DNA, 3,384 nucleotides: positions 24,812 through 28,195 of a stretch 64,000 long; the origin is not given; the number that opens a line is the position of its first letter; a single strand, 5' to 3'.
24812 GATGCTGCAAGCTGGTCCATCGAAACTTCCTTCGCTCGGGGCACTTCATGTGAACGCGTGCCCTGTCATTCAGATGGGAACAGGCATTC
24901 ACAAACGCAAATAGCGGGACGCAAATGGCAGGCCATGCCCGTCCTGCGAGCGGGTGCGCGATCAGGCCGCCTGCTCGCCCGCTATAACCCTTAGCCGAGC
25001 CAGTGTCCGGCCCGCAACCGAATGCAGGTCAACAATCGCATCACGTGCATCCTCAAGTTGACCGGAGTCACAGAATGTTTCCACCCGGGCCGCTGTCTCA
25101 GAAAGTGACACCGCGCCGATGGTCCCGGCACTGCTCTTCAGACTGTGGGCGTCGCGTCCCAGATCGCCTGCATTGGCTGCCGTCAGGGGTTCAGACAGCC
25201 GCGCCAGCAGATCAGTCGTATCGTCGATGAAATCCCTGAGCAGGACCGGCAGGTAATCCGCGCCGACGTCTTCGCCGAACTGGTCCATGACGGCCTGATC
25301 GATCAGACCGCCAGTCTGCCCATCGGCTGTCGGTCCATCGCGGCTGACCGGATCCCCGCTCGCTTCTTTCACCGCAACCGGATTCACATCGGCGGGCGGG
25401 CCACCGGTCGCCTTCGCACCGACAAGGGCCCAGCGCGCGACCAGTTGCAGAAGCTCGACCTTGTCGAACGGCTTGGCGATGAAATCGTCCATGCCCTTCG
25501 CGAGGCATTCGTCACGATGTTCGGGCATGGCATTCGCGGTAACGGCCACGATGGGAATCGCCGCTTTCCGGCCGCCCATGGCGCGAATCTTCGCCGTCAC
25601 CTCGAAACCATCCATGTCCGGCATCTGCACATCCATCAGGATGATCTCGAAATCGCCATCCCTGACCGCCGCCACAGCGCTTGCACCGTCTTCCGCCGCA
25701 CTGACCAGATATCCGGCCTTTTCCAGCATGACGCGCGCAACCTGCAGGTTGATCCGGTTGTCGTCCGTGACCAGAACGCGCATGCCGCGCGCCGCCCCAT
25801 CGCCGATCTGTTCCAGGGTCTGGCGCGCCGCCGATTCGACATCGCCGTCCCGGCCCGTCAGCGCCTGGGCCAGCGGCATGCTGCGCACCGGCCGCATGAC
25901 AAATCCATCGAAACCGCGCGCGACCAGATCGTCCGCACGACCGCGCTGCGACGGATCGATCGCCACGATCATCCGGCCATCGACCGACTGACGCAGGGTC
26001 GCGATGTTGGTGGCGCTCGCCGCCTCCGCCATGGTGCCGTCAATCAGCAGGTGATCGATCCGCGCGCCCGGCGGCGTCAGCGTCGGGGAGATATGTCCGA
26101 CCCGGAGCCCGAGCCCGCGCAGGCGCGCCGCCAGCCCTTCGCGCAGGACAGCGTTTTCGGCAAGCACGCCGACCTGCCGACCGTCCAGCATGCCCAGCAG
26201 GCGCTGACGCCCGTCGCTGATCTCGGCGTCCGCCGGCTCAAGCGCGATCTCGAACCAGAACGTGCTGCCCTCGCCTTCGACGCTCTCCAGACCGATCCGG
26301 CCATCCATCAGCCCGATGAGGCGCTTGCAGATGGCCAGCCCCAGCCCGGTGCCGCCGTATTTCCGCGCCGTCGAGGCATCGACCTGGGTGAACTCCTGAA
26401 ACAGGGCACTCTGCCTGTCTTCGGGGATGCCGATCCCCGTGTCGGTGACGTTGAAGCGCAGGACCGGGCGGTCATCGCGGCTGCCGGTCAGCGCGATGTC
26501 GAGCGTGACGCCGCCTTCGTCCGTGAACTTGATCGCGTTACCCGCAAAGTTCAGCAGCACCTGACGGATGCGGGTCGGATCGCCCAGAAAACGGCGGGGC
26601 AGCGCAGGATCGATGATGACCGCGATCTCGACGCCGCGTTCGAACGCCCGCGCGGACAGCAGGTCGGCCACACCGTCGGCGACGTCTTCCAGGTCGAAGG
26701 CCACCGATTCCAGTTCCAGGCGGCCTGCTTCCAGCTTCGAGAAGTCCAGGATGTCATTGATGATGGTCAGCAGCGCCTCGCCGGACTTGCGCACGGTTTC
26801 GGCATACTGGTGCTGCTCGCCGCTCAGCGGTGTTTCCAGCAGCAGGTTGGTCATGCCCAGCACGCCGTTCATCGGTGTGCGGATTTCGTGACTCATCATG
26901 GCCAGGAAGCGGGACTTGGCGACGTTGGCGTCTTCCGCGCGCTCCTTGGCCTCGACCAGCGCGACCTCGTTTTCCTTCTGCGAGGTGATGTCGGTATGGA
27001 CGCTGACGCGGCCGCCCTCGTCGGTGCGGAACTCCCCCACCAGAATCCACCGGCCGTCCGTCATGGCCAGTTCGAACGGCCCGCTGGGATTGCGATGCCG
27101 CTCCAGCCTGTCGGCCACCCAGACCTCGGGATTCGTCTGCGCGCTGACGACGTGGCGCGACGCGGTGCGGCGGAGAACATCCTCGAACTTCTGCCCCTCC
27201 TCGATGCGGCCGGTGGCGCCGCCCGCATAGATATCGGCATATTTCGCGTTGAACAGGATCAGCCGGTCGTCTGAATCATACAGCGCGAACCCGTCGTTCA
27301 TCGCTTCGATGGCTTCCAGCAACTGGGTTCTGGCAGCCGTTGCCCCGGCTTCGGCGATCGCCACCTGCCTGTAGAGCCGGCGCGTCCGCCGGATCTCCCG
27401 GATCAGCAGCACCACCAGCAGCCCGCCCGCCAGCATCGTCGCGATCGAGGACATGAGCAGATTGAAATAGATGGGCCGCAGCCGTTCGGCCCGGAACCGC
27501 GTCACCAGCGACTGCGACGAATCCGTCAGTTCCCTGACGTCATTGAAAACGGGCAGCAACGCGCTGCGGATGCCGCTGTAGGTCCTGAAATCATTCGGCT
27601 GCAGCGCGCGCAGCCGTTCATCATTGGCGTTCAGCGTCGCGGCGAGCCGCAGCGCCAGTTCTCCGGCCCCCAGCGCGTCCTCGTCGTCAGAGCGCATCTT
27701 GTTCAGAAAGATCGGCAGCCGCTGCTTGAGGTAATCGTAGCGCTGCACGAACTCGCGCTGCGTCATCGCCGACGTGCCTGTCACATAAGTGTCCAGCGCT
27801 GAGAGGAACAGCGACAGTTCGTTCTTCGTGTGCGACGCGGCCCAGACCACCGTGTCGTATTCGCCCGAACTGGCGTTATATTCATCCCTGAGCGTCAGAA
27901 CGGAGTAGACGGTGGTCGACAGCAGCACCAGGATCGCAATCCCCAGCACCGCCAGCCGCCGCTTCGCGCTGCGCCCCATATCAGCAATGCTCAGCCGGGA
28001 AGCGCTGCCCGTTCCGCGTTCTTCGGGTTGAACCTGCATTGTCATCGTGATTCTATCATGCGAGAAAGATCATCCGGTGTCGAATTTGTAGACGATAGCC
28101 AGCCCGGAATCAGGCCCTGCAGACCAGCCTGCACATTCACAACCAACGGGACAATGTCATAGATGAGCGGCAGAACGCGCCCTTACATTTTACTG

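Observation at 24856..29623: Hybrid HK (with fused Hpt) plus LuxO-like sigma-54 regulator sit beside an RTX/T1SS locus, and a sigma-54 promoter precedes the RTX gene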

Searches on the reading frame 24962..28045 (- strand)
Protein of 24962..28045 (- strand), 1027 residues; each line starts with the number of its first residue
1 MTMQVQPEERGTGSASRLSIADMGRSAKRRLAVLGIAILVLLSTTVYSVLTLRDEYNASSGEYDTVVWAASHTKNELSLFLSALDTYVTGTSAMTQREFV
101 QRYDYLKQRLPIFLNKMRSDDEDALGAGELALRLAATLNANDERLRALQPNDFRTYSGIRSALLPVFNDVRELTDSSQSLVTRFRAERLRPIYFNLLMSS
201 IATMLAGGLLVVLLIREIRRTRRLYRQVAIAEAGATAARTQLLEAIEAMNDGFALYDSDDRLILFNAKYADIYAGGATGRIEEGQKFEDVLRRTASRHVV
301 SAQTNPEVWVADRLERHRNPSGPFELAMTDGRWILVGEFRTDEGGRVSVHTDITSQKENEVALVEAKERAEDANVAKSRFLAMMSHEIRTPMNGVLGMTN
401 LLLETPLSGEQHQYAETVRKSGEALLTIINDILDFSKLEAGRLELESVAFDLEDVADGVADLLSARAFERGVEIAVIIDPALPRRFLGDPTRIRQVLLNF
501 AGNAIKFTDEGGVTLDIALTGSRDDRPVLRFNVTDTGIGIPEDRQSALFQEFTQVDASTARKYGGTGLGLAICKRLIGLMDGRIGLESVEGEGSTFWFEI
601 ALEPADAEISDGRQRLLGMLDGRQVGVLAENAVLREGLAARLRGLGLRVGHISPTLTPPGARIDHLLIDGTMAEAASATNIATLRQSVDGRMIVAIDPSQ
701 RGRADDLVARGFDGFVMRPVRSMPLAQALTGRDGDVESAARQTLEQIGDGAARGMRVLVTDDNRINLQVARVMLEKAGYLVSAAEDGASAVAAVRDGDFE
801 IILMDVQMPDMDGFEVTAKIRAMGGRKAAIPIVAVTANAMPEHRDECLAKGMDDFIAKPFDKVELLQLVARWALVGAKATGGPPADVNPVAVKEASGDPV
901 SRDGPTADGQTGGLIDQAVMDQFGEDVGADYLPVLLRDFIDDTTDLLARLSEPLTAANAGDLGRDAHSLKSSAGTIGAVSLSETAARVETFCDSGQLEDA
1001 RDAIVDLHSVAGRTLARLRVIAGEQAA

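Call 3: search_protein_families(library=pfam, proteins=[window:24962-28045:-], max_evalue=0.001)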
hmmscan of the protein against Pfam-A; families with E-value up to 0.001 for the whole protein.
window:24962-28045:- (1027 aa): 5 families
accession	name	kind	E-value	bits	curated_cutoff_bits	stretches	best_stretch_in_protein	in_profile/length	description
PF00072.30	Response_reg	-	1.4e-27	96.5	30.2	1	757-869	1-110/111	Response regulator receiver domain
PF02518.31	HATPase_c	-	5.1e-27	95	26.4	1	488-603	1-110/111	Histidine kinase-, DNA gyrase B-, and HSP90-like ATPase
PF00512.31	HisKA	-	2.5e-22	79.1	26.9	1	376-441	1-66/66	His Kinase A (phospho-acceptor) domain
PF12860.13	PAS_7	-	5.8e-18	65.6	27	1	246-360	1-114/115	PAS fold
PF01627.28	Hpt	-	1.4e-13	51.3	24.6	1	935-1005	2-72/84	Hpt domain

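Call 8: find_related_loci(query=window:24962-28045:-, collection=genome_contigs, flank=10000)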
Query window:24962-28045:- (1027 aa) in genome_contigs; peptide patterns used: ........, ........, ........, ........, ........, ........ (x = any residue, [..] = any of these).
600 stretches matched a pattern (row limit reached: there are more); 566 encode a relative of the query (tblastn E <= 1e-3); the best 80 are kept; 80 distinct loci.
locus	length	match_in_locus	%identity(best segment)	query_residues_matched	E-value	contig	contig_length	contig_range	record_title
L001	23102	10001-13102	73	1-1027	0e+0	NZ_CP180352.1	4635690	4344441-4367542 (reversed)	MAG: Minwuia sp. isolate contig_746 chromosome, complete genome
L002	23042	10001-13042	63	24-1016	0e+0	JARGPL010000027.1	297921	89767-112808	MAG: Minwuia sp. isolate bin_ti_oxhcr1.005 k141_122927, whole genome shotgun sequence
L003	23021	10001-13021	64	24-1016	0e+0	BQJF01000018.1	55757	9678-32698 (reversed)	MAG: Minwuia thermotolerans DHS20C03 DNA, sequence018, whole genome shotgun sequence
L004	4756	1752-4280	67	17-854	0e+0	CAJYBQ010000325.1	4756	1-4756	MAG TPA_asm: uncultured Alphaproteobacteria bacterium isolate SRR5242446_bin.3_MetaBAT_v2.12.1_MAG genome assembly, cont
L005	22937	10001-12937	65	24-985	0e+0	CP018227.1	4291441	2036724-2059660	Kordiimonadales bacterium IMCC3096 chromosome, complete genome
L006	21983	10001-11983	37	348-1007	4e-123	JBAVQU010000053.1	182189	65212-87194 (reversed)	MAG: Candidatus Zixiibacteriota bacterium isolate MFD02350_ilm_asm_bin5 k127_86106, whole genome shotgun sequence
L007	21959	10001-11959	38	345-998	5e-120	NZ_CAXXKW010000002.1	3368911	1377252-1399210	MAG: uncultured Methanolobus sp. isolate 63462039-51cf-4655-9c85-af1f4e349c88 contig_2, whole genome shotgun sequence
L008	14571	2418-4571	36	330-1013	1e-119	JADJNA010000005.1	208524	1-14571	MAG: Candidatus Villigracilis saccharophilus isolate EsbW_MAXAC.021 tig00010139-10-2090060, whole genome shotgun sequenc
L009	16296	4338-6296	38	345-998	3e-119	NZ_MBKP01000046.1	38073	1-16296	Methanolobus psychrotolerans strain YSF-03 NODE_48_length_37843_cov_30.630764, whole genome shotgun sequence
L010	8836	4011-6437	33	192-989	2e-117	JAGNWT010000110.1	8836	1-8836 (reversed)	MAG: Anaerolineales bacterium isolate Go_SlAct_bin_337 Go_SlAct_41570_length_8836_cov_132.018831, whole genome shotgun s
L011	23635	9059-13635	42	348-872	4e-117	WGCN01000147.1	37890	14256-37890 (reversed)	MAG: Calditrichales bacterium isolate S144_8_esom k151_438447, whole genome shotgun sequence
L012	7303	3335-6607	38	331-998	9e-116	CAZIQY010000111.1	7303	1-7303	MAG TPA_asm: uncultured Syntrophaceae bacterium isolate SRP098346_co1_212 genome assembly, contig: NODE_14193_length_730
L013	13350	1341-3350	34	352-1019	2e-113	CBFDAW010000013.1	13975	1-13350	MAG TPA_asm: uncultured Thermoplasmata archaeon isolate SRR26215686_concoct_192 genome assembly, contig: ERZ25073477.259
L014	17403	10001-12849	35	222-1007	1e-111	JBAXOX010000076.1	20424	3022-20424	MAG: Acidobacteriota bacterium isolate ELA516 MAG516_76, whole genome shotgun sequence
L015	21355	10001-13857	43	357-872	6e-111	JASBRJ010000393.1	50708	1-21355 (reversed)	MAG: bacterium isolate BWSM_10 k141_987280, whole genome shotgun sequence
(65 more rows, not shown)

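Call 14: search_protein_families(library=ncbifam, proteins=[window:24962-28045:-], max_evalue=0.001)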
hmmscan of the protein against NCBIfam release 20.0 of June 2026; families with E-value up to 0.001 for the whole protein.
window:24962-28045:- (1027 aa): 147 families (the best 25 are shown)
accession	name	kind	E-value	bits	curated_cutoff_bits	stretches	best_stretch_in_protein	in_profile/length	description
NF008318.0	PRK11107.1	equivalog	2.5e-141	472.6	890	1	360-990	276-884/920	two-component sensor histidine kinase BarA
TIGR02956.1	TMAO_torS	equivalog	9.6e-134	447.6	676.5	2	365-729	452-816/967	TMAO reductase system sensor histidine kinase/response regulator TorS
NF008302.0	PRK11091.1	equivalog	1.1e-97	328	838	2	345-610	258-513/779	aerobic respiration two-component sensor histidine kinase ArcB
NF011874.0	PRK15347.1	equivalog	8e-94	315.4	852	2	358-604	379-616/921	two component system sensor kinase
NF045901.1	HisKinLetSLeg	equivalog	8.4e-93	311.9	1650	1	357-869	273-785/906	two-component system sensor histidine kinase LetS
NF041947.1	LuxQ_Vibrio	equivalog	5.1e-91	305.8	1200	2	350-608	445-702/843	quorum-sensing autoinducer 2 sensor kinase/phosphatase LuxQ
NF008099.0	PRK10841.1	equivalog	6.3e-89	298.9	920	1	347-872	440-939/949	two-component system sensor histidine kinase RcsC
NF038297.2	hybrid_HK_HrmK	equivalog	9.9e-79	265.6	725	2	353-607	211-462/607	hybrid histidine kinase/response regulator HrmK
NF008543.0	PRK11466.1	equivalog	2.5e-68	230.8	982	2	365-646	432-705/914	TMAO reductase system sensor histidine kinase/response regulator TorS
NF007420.1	PRK09959.1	equivalog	1.3e-57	195.2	1995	2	348-603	683-937/1197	acid-sensing system histidine kinase EvgS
NF041832.1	near_NosP_CTERM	subfamily_domain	3.7e-52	177.6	400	2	371-652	1-281/370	NahK/ErcS family hybrid sensor histidine kinase/response regulator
NF041831.1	NO_HK_NahK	exception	3.8e-52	177.3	1500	2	359-649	476-762/854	hybrid sensor histidine kinase/response regulator NahK/ErcS'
NF046044.1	PnpS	equivalog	2e-48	165.4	400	1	223-600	38-389/390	two-component system histidine kinase PnpS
NF047465.1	hybrid_HK_LvrA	exception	1.7e-44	152.1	1200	2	354-603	181-423/819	hybrid histidine kinase/response regulator LvrA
NF041880.1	EPS_EpsF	equivalog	6.3e-42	143.7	900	2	332-597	231-488/492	response regulator EpsF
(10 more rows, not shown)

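Call 50: search_solved_structures(query=window:24965-28045:-, max_evalue=1e-20)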
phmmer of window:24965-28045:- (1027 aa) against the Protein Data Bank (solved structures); distinct sequences matched with E-value up to 1e-20: 21.
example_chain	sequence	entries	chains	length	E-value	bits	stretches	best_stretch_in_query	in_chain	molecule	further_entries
6qrj_A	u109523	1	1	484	2.5e-96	327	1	381-873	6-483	Hybrid kinase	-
7p8e_A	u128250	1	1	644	2.9e-79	270.5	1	363-523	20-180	Receiver domain of histidine kinase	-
7z8n_A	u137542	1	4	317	2.5e-68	234.4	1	360-602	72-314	Histidine kinase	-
6dk8_A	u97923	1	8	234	6e-52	180.1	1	379-608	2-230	RetS (Regulator of Exopolysaccharide and Type III Secretion)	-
6dk7_A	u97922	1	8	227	2.1e-51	178.3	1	379-604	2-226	RetS (Regulator of Exopolysaccharide and Type III Secretion)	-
7n0e_B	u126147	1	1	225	5.6e-51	176.9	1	377-598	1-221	Histidine kinase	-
4jas_A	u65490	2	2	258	7.6e-34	120.2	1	368-603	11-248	Histidine kinase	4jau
5uht_A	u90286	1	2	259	2.1e-32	115.5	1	367-603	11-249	Sensor histidine kinase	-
2c2a_A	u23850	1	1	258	2.1e-32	115.4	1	368-603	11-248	SENSOR HISTIDINE KINASE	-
3dge_A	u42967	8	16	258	2.2e-32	115.4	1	368-603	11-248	Sensor protein | Histidine kinase | Sensor histidine kinase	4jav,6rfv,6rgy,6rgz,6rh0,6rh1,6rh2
6azr_A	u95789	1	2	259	1e-31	113.2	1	367-603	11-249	Sensor histidine kinase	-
6rh7_A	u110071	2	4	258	5.3e-31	110.8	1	368-603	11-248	Sensor histidine kinase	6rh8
7c1j_A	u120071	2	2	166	4e-25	91.4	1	751-873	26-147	Histidine kinase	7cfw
5c93_A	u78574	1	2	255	5.2e-25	91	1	377-608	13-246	Histidine kinase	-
4u7n_A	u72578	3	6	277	5.7e-25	90.9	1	376-608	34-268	Histidine protein kinase sensor protein | Histidine kinase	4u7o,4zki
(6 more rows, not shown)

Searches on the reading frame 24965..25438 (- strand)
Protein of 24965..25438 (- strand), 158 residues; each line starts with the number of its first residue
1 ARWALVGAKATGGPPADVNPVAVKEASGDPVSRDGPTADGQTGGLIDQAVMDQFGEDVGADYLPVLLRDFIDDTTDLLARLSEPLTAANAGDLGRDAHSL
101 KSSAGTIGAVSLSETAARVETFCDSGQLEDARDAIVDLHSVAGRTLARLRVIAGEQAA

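Call 31: search_protein_families(library=pfam, proteins=[window:24965-25438:-], max_evalue=1)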
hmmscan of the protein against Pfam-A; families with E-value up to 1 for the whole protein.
window:24965-25438:- (158 aa): 1 family
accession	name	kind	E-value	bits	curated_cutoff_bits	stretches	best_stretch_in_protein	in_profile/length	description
PF01627.28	Hpt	-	1.4e-14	54.5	24.6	1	66-136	2-72/84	Hpt domain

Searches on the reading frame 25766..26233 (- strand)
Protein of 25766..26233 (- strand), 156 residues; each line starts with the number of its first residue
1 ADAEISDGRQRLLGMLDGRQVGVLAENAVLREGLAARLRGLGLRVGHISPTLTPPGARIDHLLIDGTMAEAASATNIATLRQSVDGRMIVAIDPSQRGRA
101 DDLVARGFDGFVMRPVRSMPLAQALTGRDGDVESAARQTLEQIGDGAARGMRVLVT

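Call 31: search_protein_families(library=pfam, proteins=[window:25766-26233:-], max_evalue=1)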
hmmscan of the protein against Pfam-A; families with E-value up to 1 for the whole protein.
window:25766-26233:- (156 aa): 0 families

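Call 45: search_solved_structures(query=window:25766-26233:-, max_evalue=10, show_alignments=2)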
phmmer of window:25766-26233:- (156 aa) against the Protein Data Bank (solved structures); distinct sequences matched with E-value up to 10: 19.
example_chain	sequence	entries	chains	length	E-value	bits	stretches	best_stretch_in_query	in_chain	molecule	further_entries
6qrl_A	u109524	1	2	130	4.4e-08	36.6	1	16-127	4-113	Hybrid kinase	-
6qrj_A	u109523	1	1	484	7.8e-07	32.6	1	15-155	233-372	Hybrid kinase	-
4xl5_C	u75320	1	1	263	0.0026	21.2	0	120-148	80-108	bGFP-A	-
6ft5_A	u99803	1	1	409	0.014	18.8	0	119-148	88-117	alphaRep A3_A3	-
6fsq_A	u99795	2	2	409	0.041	17.3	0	119-148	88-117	alphaRep A3_bGFPD | A3_bGFPD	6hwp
4zv6_A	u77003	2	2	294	0.053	16.9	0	119-148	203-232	AlphaRep-7 | alpha-Rep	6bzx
3ltj_A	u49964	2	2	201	0.082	16.3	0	120-148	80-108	AlphaRep-4 | bA3-2: binder of A3 protein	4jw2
5dcq_A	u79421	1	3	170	0.086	16.2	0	119-147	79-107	artificial repeat proteins (alphaREP3)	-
3ltm_A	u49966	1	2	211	0.086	16.2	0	119-148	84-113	Alpha-Rep4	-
8aw4_A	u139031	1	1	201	0.096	16.1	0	119-148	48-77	ALPHAREP bB-E3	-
1m3s_A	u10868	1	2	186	0.14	15.6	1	27-106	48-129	Hypothetical protein yckf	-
1viv_A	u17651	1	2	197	0.16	15.4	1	27-106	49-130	Hypothetical protein yckF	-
4xvp_D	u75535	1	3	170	0.39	14.1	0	119-148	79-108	BGFP-C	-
8aw4_B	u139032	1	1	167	0.54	13.7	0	93-148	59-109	ALPHAREP bGFPD-YY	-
9sah_A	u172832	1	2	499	0.95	12.9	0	119-149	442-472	E4-NB2 synthetic fusion protein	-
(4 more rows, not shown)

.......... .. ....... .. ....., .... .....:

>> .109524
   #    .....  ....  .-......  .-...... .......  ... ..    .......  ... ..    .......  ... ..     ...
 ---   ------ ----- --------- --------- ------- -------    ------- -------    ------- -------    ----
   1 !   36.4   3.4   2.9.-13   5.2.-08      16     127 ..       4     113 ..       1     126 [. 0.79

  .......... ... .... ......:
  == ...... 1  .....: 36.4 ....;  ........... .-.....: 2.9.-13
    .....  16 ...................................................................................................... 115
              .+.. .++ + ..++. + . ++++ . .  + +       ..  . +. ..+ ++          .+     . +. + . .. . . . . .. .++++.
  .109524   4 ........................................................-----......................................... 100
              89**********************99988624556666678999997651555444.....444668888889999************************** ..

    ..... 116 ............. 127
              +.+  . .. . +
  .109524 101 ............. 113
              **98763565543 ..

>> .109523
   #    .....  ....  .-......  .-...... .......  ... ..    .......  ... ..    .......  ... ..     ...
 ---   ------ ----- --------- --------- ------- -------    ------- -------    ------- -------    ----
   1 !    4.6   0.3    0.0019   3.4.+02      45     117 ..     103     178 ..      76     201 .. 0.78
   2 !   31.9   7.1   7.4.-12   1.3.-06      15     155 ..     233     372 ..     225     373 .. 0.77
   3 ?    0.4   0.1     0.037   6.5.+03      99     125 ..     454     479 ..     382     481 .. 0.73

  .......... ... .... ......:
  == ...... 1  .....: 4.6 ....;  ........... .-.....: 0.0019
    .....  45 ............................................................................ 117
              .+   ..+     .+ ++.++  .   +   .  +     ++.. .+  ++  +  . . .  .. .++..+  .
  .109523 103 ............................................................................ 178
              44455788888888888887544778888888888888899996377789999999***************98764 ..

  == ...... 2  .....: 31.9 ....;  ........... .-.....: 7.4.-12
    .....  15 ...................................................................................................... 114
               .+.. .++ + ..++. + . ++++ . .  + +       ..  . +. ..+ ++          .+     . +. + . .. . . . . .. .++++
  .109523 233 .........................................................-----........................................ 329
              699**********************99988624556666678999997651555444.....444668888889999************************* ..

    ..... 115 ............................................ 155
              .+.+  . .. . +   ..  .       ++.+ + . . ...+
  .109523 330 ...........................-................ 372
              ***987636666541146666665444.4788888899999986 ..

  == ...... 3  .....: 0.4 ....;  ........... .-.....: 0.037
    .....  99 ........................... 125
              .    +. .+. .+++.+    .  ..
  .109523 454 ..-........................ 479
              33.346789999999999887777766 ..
